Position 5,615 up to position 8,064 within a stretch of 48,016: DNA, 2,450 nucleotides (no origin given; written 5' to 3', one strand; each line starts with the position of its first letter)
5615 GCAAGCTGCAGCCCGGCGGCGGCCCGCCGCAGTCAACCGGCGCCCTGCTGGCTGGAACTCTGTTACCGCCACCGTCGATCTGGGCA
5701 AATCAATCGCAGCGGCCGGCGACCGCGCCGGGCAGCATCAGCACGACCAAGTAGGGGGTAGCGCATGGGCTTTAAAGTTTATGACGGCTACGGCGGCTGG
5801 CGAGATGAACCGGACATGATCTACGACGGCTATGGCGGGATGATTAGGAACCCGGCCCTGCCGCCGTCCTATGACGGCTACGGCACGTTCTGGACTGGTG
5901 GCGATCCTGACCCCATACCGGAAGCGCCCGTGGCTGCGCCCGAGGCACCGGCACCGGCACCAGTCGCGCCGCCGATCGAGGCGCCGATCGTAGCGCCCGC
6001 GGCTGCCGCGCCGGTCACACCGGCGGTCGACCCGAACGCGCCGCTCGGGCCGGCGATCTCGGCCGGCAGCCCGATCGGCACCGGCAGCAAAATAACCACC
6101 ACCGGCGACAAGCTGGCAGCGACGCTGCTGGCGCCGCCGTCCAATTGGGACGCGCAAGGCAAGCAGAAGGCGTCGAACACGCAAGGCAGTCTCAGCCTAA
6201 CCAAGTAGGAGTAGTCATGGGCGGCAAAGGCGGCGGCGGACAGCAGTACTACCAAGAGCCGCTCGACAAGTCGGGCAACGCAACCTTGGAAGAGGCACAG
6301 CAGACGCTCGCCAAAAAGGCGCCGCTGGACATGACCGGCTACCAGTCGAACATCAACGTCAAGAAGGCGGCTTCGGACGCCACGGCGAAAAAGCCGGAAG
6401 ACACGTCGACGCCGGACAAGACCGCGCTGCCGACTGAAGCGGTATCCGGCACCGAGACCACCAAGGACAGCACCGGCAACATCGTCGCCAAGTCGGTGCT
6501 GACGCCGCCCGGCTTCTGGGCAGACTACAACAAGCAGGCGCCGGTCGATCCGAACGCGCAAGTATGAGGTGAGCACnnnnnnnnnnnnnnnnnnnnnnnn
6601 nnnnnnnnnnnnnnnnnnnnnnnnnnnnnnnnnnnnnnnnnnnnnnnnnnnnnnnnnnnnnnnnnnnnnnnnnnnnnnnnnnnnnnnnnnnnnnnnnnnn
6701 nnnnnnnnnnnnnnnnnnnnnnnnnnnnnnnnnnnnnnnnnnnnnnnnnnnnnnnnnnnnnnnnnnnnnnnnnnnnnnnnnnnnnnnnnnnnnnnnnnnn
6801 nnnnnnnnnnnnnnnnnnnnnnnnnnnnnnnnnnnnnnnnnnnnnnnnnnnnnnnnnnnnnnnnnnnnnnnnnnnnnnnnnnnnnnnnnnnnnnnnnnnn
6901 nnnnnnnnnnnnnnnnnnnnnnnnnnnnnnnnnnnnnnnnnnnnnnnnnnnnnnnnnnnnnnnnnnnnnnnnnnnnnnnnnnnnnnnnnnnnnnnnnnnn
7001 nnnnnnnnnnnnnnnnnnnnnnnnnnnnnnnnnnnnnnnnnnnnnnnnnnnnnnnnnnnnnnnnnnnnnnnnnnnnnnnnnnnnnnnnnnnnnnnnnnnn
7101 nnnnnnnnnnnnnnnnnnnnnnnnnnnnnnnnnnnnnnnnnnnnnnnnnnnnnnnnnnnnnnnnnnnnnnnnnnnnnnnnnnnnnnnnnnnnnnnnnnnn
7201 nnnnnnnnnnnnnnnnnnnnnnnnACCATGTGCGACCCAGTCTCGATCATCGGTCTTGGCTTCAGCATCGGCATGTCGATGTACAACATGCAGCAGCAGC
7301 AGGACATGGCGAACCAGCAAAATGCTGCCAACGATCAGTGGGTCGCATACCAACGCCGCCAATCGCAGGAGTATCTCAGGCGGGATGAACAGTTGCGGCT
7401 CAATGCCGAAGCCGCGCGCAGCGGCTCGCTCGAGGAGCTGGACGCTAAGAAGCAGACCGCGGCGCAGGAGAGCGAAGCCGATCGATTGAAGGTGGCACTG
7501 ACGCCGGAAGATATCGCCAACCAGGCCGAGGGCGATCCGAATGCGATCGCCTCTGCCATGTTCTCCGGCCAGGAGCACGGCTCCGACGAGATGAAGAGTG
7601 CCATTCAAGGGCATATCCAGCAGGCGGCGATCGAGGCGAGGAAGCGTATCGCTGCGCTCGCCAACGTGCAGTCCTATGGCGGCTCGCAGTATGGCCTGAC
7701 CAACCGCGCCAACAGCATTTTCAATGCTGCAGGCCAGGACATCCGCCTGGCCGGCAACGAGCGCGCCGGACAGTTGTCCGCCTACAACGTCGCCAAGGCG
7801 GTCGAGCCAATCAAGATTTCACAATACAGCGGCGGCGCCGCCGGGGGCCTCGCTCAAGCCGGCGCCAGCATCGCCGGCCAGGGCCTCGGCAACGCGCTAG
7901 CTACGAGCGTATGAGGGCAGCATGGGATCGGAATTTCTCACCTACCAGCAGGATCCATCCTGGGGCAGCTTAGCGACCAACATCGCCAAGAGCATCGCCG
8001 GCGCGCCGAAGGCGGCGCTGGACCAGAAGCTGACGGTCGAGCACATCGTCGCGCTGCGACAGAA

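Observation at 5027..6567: Tandem family of four small Pro/Ala/Gly-rich proteins sharing a C-terminal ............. motif in the ejection-protein block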

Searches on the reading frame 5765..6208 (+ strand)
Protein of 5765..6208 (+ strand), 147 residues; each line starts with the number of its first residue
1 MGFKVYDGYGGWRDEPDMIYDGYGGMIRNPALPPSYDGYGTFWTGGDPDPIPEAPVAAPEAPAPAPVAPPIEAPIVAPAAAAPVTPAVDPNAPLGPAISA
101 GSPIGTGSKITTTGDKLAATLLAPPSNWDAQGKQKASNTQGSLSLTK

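Call 6: search_protein_families(library=pfam, proteins=[window:5765-6208:+], max_evalue=0.1)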
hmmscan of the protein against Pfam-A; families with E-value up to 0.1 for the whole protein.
window:5765-6208:+ (147 aa): 0 families

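Call 7: search_protein_families(library=phrogs, proteins=[window:5765-6208:+], max_evalue=0.01)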
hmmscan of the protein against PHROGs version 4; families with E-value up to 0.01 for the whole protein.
window:5765-6208:+ (147 aa): 0 families

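Call 14: find_homologous_proteins(query=window:5765-6205:+, max_evalue=0.01)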
Query window:5765-6205:+ (147 aa): 9 proteins with E <= 0.01 among 2623 candidates.
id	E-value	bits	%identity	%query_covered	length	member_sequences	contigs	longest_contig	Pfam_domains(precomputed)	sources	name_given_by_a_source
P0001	1.7e-89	316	100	100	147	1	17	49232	-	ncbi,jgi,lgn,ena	jgi:hypothetical protein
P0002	3.8e-65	237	77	100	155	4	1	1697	-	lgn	-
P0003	2.0e-55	206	65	100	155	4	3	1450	-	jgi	-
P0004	5.9e-54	201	67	100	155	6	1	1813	-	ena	-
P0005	1.7e-48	183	59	100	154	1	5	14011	-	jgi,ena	jgi:hypothetical protein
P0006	4.4e-37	146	44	100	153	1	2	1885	-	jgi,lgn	jgi:hypothetical protein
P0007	3.9e-33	133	49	100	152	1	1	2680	-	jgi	jgi:hypothetical protein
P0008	1.6e-28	118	52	100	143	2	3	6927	-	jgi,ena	-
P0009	8.9e-9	54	42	33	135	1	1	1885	-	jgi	jgi:hypothetical protein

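Call 15: find_encoding_contigs(protein=P0001, flank=10000, max_places=6)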
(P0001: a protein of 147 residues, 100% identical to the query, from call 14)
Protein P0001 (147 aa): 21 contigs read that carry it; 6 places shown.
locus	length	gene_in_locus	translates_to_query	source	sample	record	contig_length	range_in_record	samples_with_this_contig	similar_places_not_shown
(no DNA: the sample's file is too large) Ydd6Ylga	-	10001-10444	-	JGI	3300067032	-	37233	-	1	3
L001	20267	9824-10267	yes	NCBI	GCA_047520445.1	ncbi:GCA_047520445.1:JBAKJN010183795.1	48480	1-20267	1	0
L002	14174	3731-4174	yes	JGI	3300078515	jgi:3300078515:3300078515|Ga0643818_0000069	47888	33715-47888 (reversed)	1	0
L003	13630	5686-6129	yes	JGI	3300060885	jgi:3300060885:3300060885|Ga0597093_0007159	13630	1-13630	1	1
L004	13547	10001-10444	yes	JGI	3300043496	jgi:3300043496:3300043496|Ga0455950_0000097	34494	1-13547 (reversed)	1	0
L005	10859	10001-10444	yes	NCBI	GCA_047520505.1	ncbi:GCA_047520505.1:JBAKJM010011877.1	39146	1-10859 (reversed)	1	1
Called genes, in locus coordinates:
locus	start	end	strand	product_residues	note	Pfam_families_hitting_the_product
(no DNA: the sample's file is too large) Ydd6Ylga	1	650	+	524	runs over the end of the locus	PF03237:Terminase_6N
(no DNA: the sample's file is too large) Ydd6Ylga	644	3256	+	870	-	-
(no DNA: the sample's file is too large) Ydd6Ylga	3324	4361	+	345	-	-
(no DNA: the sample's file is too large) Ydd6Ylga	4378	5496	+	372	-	-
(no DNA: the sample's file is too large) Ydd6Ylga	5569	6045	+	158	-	-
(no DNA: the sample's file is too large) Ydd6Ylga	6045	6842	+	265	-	-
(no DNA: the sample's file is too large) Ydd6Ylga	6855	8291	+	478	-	-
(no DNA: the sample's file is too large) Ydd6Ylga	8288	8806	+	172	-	-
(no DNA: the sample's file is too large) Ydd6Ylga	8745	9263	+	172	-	PF00583:Acetyltransf_1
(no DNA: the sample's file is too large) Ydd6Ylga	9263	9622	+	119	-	-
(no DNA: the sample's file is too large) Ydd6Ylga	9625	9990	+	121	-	-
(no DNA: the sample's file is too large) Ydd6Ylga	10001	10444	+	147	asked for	-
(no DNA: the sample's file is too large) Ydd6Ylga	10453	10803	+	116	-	-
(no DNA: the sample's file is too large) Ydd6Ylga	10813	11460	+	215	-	-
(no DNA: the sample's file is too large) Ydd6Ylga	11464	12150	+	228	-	-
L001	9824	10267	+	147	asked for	-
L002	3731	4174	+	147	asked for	-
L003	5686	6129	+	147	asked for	-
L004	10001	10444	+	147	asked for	-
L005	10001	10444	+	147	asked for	-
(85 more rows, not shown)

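Call 17: find_encoding_contigs(protein=P0005, flank=10000, max_places=3)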
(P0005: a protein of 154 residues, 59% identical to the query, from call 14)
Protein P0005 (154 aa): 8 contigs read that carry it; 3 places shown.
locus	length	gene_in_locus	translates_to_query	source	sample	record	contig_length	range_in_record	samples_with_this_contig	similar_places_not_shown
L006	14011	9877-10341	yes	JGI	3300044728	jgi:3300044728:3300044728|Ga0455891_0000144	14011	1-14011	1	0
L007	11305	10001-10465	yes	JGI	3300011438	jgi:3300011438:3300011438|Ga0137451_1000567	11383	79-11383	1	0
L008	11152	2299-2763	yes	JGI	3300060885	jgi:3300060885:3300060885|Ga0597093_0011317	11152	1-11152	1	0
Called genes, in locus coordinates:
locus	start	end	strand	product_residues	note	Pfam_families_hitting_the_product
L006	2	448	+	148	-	?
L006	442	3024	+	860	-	-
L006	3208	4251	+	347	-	-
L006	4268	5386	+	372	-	-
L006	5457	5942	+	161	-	-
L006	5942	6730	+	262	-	PF24175:SU10_adaptor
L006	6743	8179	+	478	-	-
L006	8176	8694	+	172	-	-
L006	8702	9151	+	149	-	PF00583:Acetyltransf_1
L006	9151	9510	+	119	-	-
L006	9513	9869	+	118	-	-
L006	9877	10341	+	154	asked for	-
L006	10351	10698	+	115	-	-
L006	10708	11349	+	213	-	-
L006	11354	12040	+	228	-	-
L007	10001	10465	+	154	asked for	-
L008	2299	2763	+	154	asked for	-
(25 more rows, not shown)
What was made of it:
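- Independent gene callers call the same genes (calls 15, 17).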

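Call 18: find_encoding_contigs(protein=P0008, flank=10000, max_places=3)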
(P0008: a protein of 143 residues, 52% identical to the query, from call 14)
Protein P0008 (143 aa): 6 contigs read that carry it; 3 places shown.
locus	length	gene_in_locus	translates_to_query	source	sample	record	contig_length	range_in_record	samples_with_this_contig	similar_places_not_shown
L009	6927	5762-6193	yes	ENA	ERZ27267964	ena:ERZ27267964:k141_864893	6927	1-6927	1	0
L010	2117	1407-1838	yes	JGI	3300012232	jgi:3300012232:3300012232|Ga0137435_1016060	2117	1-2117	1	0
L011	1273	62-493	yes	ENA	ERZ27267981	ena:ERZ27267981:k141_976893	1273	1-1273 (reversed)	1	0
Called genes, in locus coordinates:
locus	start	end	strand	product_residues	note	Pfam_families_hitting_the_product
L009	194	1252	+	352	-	-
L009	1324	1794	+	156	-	-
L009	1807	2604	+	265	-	PF24175:SU10_adaptor (weak)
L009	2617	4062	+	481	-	-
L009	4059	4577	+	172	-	-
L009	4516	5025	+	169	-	PF00583:Acetyltransf_1 (weak), PF14542:Acetyltransf_CG (weak)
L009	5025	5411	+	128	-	-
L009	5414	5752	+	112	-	-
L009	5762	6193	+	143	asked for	-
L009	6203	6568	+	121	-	-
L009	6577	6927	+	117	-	?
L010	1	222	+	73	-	?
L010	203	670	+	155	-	PF00583:Acetyltransf_1 (weak), PF14542:Acetyltransf_CG (weak)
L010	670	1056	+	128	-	-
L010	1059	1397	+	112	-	-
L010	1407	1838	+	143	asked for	-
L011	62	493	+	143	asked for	-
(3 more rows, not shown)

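Call 19: find_encoding_contigs(protein=P0006, flank=10000, max_places=3)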
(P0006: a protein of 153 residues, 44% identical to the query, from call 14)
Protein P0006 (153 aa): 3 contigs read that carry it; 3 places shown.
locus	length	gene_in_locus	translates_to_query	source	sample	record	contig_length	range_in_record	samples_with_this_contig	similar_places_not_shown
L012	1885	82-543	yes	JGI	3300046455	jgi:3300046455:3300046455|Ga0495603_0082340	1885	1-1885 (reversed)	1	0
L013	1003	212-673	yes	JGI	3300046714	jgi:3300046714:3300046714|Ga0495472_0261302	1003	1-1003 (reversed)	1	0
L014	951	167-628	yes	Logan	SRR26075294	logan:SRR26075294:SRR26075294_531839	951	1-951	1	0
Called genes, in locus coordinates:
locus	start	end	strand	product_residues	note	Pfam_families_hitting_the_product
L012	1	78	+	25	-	?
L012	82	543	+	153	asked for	-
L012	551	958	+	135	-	-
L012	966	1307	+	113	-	-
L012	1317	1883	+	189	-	?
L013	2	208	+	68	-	?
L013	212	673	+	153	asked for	-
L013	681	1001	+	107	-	?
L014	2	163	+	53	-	?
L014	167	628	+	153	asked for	-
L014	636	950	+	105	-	?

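Call 68: predict_structure(alignment_id=A4)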
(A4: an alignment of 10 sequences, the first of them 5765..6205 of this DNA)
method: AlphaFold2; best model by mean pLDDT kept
length: 147 residues; sequences in the alignment: 10
mean_pLDDT: 58.3   pTM: 0.21
mean pLDDT of the five models: 58.3, 55.4, 55.3, 55.2, 53.9
residues with pLDDT >= 90: 0; 70-90: 15; 50-70: 100; < 50: 32
segments of 3 or more residues with pLDDT < 50: 39-48, 50-53, 77-80, 144-147
pLDDT, mean of each block of 10 residues (from residue 1): 64 74 72 59 44 49 62 52 55 63 51 56 61 60 50
secondary structure, 60 per line:
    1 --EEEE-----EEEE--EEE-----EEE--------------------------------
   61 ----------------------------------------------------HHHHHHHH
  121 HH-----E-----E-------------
elements in order: E3-6 E12-15 E18-20 E26-28 H113-122

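Call 94: search_protein_families(library=ncbifam, proteins=[window:5765-6205:+], max_evalue=0.01)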
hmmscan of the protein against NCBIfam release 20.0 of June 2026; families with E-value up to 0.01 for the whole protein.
window:5765-6205:+ (147 aa): 0 families

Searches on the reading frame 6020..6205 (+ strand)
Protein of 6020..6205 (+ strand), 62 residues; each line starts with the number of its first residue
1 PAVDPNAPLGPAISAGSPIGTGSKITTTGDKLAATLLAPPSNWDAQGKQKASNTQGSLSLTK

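Call 37: find_homologous_proteins(query=A2, max_evalue=0.01)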
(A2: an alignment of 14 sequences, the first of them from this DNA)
Query A2 (14 sequences) (62 aa, profile of the alignment): 2 proteins with E <= 0.01 among 2500 candidates.
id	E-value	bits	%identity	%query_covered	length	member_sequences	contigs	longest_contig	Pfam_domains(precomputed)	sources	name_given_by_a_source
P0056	4.5e-14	70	37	48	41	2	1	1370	-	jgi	-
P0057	4.7e-5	41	38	55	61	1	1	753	-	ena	-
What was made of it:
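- Tried and rejected: It returned 2 fragments and missed even the window's own proteins (call 37).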

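Call 45: search_protein_representatives(alignment_id=A3)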
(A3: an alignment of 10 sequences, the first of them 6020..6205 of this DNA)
Query: 10 sequences, 154 profile positions. Proteins with E-value up to 0.001 (for the whole library): 14; up to 1e-10: 3; up to 1e-30: 2. The best 14 are listed.
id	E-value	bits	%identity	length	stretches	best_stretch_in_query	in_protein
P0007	1.4e-69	249.5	-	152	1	1-154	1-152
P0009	2.8e-34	134.8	-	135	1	17-154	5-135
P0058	5.1e-11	59.3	-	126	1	54-153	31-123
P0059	3.5e-10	56.5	-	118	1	59-154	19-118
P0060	7.6e-10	55.5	-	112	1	18-122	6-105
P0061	2.4e-09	53.8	-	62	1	93-152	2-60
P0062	3.7e-08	50.0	-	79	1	71-154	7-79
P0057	6.8e-05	39.4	-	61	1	93-153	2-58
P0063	7.1e-05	39.3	-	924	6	6-103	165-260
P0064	8.0e-05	39.1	-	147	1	56-151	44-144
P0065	1.4e-04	38.4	-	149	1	33-154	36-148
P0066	4.1e-04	36.8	-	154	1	36-154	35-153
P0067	5.6e-04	36.4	-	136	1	72-154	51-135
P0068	6.5e-04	36.2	-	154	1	65-154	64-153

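Call 48: find_encoding_contigs(protein=P0065, flank=8000, max_places=3)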
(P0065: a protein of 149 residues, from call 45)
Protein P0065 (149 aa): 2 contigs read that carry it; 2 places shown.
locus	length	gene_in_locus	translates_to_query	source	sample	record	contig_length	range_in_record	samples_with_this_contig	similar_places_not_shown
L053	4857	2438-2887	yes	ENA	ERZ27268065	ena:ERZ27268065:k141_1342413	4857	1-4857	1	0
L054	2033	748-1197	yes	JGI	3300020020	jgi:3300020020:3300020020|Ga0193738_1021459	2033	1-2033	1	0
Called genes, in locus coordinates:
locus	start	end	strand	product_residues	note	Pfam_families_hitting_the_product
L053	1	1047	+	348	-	?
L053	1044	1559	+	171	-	-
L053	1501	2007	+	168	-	PF00583:Acetyltransf_1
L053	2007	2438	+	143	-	-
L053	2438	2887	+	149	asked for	-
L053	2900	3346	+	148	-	-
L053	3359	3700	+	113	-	-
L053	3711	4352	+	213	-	-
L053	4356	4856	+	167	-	?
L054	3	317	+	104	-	?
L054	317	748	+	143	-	-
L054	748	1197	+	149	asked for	-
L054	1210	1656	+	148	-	-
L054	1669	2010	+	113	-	-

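Call 49: find_encoding_contigs(protein=P0068, flank=8000, max_places=3)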
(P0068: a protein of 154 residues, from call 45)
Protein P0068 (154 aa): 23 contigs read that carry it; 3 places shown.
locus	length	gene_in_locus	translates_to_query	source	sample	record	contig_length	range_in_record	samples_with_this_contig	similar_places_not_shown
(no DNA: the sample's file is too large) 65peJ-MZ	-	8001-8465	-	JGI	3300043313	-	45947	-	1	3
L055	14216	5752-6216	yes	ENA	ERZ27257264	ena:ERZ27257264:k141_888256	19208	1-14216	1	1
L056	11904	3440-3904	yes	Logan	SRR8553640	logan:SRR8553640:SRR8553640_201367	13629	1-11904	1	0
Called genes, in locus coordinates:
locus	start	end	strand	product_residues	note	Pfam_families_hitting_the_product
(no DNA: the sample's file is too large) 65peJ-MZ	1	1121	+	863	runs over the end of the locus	-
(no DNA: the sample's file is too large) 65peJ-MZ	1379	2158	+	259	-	-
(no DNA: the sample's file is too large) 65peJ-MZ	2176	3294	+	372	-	-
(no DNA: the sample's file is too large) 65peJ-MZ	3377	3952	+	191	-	-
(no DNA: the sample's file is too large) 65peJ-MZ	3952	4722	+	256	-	-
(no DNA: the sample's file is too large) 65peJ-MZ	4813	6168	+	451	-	-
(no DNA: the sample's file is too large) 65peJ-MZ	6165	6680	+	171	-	-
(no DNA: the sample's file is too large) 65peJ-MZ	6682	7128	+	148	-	PF00583:Acetyltransf_1, PF14542:Acetyltransf_CG (weak)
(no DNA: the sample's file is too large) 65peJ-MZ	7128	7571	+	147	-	-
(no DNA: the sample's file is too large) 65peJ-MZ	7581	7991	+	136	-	-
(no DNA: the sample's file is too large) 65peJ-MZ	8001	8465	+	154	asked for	-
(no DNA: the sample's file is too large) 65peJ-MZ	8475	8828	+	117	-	-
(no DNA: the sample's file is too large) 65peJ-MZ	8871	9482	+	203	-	-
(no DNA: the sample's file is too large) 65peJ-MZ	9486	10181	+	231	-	-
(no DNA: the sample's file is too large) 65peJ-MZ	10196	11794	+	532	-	-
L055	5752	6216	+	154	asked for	-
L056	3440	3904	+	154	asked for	-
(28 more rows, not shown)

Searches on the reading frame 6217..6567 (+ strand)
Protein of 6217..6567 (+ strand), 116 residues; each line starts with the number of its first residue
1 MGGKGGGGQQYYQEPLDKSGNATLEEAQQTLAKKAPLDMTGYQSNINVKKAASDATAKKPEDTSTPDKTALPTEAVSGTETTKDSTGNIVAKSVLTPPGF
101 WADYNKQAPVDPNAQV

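Call 6: search_protein_families(library=pfam, proteins=[window:6217-6567:+], max_evalue=0.1)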
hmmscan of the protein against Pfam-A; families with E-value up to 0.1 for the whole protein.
window:6217-6567:+ (116 aa): 0 families

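Call 7: search_protein_families(library=phrogs, proteins=[window:6217-6567:+], max_evalue=0.01)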
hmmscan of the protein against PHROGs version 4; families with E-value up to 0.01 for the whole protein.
window:6217-6567:+ (116 aa): 0 families

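Call 94: search_protein_families(library=ncbifam, proteins=[window:6217-6564:+], max_evalue=0.01)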
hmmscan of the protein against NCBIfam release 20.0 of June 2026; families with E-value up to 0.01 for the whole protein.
window:6217-6564:+ (116 aa): 0 families

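Call 95: predict_structure(alignment_id=A7)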
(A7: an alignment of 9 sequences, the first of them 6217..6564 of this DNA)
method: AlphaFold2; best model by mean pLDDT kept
length: 116 residues; sequences in the alignment: 9
mean_pLDDT: 54.1   pTM: 0.15
mean pLDDT of the five models: 54.1, 51.0, 50.9, 49.0, 47.5
residues with pLDDT >= 90: 0; 70-90: 4; 50-70: 73; < 50: 39
segments of 3 or more residues with pLDDT < 50: 1-6, 10-13, 19-21, 50-53, 55-65
pLDDT, mean of each block of 10 residues (from residue 1): 43 50 54 58 54 46 46 50 61 62 64 67
secondary structure, 60 per line:
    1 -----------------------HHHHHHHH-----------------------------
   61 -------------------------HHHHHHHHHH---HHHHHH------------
elements in order: H24-31 H86-95 H99-104
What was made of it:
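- On T7 gp7.3 family (PF11653): AF2 gives pLDDT 58 (C) and 54 (D), with only a short helix at the conserved motif (calls 68, 95).
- AF2 gives mean pLDDT 58 for C and 54 for D. The only recurrent element is a short helix on TGxxLAxT(L/V)L (calls 68, 95). The heads are short, low in complexity and mostly disordered, with no recognisable domain (calls 6, 7, 68, 94, 95).
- Tried and rejected: Fold search: not run, because both AF2 models are low-confidence coil and would give meaningless matches (calls 68, 95).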

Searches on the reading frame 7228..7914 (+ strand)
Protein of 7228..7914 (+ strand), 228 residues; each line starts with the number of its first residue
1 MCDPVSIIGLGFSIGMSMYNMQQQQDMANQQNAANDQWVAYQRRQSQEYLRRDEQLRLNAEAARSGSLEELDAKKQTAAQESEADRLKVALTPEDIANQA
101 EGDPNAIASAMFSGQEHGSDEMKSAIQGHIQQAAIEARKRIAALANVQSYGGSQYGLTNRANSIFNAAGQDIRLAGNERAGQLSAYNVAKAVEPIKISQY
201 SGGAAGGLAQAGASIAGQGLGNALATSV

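Call 6: search_protein_families(library=pfam, proteins=[window:7228-7914:+], max_evalue=0.1)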
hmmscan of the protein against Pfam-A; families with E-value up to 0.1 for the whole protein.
window:7228-7914:+ (228 aa): 2 families
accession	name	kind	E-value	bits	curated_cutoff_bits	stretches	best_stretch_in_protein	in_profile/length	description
PF13056.11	DUF3918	-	0.01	15.9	21.3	1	6-31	7-30/43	Protein of unknown function (DUF3918)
PF14235.11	DUF4337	-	0.034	14.7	27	1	18-103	20-103/161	Domain of unknown function (DUF4337)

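Call 7: search_protein_families(library=phrogs, proteins=[window:7228-7914:+], max_evalue=0.01)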
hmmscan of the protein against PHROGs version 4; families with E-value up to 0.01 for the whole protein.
window:7228-7914:+ (228 aa): 0 families

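Call 94: search_protein_families(library=ncbifam, proteins=[window:7228-7911:+], max_evalue=0.01)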
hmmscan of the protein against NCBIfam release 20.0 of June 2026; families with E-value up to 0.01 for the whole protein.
window:7228-7911:+ (228 aa): 0 families
